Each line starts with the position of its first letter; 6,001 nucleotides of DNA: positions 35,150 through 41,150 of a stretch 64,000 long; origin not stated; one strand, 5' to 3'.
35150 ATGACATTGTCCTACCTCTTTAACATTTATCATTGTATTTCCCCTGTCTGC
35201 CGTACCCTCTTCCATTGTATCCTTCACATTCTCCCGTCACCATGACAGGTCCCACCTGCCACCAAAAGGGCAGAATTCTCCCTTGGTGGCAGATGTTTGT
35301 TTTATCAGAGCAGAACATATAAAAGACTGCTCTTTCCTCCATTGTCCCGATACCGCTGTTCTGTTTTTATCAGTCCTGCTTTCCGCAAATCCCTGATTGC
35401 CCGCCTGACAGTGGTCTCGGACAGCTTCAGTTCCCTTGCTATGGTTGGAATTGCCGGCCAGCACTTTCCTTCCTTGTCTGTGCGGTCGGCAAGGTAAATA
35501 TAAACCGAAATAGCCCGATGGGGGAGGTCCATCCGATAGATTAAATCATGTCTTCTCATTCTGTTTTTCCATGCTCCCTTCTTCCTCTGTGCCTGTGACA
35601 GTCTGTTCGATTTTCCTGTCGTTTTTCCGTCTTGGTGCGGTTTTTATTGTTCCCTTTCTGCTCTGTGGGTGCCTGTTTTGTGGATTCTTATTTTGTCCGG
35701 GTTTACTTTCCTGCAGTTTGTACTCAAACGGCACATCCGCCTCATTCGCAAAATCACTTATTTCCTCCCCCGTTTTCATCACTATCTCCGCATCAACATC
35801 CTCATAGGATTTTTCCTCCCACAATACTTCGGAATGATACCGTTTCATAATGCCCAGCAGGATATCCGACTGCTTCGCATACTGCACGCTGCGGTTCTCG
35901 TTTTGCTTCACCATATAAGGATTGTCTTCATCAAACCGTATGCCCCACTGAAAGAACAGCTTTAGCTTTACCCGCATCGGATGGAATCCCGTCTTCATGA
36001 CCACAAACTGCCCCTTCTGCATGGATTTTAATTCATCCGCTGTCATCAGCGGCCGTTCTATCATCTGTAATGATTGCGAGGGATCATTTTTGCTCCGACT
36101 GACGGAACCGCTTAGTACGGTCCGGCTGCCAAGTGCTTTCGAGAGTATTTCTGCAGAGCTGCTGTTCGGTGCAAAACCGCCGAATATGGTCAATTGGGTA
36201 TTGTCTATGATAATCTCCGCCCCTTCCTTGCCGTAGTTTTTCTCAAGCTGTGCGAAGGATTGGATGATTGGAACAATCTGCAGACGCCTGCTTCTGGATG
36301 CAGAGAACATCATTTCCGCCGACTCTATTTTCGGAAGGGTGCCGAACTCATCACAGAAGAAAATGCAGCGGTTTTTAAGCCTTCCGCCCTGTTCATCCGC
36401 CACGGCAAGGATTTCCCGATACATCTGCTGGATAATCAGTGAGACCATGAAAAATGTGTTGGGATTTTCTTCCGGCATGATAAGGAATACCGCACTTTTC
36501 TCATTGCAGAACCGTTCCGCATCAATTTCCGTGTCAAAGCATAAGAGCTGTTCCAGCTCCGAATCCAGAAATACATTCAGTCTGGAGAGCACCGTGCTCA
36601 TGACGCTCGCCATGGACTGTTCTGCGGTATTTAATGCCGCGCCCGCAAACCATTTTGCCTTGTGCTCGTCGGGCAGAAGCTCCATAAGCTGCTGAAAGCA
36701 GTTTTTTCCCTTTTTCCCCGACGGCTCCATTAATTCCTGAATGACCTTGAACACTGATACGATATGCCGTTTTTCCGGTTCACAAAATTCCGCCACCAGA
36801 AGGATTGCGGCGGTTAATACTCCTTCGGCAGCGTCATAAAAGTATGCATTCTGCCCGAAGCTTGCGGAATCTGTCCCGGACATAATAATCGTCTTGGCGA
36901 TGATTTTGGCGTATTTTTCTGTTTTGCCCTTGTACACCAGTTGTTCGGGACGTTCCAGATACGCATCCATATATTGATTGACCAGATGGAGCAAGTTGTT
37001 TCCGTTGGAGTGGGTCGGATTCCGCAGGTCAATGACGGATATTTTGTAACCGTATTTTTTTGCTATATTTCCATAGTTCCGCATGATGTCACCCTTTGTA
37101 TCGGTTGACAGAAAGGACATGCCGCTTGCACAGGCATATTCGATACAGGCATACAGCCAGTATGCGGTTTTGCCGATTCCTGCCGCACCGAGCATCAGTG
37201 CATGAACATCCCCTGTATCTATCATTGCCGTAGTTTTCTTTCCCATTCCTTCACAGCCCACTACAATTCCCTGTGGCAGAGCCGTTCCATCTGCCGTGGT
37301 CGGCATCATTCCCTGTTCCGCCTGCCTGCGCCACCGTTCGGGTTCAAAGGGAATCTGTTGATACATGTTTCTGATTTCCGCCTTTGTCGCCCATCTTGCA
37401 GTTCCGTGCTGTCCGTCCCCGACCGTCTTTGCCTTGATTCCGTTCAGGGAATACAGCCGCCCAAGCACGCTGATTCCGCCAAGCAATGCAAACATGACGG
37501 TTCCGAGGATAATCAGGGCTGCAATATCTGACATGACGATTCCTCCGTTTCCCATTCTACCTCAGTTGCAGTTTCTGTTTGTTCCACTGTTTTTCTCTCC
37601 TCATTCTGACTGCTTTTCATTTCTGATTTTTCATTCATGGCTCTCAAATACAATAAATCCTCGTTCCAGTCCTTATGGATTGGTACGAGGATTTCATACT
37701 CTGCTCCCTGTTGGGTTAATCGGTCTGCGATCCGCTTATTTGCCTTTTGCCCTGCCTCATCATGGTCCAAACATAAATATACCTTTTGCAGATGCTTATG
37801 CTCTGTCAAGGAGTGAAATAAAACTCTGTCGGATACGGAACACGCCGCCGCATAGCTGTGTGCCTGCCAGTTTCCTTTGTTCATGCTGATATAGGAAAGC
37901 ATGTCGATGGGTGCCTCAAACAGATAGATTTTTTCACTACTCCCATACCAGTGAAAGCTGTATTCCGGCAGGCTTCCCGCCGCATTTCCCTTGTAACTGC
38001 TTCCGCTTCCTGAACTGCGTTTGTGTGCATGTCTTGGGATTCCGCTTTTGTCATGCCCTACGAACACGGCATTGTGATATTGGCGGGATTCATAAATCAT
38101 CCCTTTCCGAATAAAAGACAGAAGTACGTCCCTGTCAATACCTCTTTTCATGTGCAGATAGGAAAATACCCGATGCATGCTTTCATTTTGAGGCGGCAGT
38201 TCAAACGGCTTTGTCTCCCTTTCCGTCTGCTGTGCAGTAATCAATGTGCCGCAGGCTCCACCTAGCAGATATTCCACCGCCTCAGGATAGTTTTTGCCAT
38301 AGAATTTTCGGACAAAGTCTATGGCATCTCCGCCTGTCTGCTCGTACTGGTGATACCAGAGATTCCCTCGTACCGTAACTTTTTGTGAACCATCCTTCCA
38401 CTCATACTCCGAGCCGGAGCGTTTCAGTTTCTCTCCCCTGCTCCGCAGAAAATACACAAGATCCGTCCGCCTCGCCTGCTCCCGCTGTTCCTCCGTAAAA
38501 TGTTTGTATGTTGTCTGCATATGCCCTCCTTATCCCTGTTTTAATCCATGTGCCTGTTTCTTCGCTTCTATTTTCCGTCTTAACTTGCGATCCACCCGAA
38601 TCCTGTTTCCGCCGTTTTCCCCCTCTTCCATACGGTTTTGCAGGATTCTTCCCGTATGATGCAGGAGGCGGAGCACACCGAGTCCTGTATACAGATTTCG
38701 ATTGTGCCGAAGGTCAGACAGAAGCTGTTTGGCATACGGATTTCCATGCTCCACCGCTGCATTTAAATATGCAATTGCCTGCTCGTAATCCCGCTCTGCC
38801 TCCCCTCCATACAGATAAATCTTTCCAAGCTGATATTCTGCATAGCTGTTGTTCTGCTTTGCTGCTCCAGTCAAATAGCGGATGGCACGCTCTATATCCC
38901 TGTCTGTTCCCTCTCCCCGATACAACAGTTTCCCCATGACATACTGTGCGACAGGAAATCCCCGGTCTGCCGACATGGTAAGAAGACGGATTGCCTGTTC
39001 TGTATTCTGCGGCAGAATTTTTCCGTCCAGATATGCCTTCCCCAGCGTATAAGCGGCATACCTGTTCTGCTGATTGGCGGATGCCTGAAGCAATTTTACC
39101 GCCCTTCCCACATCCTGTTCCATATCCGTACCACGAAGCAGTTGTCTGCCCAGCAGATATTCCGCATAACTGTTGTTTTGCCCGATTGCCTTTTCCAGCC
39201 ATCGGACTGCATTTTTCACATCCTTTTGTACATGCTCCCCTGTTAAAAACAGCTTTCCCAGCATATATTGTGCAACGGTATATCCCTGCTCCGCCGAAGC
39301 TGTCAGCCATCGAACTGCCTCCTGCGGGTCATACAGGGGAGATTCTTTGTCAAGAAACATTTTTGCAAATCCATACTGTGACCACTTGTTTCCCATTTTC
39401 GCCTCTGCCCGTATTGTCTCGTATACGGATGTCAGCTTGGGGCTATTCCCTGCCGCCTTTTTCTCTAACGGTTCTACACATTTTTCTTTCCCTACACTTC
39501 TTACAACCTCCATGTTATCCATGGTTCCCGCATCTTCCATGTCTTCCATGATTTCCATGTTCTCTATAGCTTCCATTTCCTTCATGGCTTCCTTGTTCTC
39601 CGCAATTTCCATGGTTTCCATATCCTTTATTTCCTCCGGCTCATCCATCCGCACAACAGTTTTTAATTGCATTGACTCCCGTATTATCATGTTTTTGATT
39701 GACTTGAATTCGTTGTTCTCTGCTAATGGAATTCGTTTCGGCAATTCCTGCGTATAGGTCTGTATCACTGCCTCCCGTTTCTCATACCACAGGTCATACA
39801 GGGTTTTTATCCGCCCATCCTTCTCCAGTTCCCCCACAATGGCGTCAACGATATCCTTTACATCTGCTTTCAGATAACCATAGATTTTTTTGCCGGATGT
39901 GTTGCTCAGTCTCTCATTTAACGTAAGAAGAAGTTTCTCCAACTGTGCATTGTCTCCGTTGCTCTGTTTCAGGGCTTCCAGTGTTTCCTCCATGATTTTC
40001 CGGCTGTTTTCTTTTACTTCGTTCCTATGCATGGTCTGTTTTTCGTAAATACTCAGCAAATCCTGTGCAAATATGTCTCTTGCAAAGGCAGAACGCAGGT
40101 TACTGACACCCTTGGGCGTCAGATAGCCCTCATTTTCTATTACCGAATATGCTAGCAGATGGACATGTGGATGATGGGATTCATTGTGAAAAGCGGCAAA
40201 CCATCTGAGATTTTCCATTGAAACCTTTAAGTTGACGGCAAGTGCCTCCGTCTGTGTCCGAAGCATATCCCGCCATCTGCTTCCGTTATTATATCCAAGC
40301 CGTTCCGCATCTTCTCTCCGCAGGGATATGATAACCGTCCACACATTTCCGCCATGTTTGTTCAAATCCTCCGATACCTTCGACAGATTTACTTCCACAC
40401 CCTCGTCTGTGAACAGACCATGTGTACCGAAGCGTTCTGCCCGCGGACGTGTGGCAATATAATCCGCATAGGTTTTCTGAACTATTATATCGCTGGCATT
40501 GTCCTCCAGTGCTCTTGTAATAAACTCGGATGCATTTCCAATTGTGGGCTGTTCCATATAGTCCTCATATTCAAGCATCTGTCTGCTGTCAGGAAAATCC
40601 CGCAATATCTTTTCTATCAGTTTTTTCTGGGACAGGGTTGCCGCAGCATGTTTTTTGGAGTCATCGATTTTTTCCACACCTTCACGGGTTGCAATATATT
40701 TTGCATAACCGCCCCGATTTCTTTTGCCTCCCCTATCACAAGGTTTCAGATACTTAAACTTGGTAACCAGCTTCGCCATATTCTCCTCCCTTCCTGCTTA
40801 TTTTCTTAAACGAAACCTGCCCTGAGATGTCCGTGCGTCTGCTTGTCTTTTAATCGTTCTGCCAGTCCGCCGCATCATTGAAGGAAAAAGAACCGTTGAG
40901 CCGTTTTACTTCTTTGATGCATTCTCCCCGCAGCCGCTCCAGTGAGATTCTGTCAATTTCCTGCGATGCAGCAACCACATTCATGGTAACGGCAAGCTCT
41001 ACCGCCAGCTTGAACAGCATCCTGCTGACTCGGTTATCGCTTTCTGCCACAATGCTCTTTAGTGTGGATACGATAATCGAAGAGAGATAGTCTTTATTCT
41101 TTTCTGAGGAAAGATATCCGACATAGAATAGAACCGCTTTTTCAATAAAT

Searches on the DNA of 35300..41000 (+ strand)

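Call 81: search_dna_similar(query=window:35300-41000:+, collection=plasmids, mode=near, max_rows=8)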
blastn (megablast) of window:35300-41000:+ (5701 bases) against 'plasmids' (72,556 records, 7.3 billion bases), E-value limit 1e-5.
No match.
